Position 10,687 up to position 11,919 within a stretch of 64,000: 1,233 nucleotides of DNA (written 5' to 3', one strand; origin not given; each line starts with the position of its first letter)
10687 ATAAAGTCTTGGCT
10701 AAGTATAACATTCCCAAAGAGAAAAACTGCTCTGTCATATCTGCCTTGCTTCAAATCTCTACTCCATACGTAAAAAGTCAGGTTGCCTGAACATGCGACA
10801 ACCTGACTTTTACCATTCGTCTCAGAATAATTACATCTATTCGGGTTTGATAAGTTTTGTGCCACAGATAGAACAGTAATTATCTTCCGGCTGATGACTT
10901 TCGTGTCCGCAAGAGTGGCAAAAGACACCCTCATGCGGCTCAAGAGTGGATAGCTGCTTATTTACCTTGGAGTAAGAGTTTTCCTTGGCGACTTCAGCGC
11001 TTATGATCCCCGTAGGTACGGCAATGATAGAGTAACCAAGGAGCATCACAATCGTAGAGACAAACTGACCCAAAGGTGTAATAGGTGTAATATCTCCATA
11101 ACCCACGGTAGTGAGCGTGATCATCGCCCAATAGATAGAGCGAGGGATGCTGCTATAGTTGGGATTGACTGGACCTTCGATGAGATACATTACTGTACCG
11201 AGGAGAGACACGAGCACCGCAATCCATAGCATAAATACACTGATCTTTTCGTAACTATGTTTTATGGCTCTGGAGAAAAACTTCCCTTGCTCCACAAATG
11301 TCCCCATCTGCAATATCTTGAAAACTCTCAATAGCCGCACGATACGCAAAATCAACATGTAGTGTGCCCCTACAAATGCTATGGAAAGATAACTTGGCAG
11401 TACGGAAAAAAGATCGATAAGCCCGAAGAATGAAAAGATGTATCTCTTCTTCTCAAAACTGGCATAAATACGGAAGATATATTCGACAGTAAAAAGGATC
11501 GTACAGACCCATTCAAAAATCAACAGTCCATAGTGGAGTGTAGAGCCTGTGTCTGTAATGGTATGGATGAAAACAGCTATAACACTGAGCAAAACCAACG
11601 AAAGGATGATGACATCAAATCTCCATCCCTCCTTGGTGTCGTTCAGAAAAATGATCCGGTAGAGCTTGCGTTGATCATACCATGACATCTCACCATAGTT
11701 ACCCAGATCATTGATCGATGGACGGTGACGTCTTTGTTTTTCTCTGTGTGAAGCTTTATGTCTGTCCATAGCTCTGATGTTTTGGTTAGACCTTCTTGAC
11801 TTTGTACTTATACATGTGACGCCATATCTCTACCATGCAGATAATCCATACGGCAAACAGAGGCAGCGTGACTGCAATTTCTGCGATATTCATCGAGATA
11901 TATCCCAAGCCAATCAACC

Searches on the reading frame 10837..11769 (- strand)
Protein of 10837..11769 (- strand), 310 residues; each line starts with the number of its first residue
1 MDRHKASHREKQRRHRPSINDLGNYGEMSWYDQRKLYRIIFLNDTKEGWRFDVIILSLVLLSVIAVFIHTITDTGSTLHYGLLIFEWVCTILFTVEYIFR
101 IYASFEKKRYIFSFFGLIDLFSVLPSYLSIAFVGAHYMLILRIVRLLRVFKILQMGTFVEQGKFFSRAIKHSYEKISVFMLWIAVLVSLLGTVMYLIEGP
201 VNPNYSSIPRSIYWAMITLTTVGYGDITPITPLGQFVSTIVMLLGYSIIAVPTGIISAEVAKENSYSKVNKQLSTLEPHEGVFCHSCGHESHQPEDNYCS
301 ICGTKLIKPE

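Call 12: search_protein_families(library=pfam, proteins=[window:10837-11769:-])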
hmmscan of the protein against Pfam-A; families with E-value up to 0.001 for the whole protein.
window:10837-11769:- (310 aa): 3 families
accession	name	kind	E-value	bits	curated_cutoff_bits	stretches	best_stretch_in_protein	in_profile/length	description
PF00520.37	Ion_trans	-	4.5e-31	108.3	25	1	51-266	4-239/241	Ion transport protein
PF07885.22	Ion_trans_2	-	2.5e-16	59.7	22.5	1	183-257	2-74/79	Ion channel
PF08016.18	PKD_channel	-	6.8e-06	26.1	22.4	1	52-227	14-187/225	Polycystin cation channel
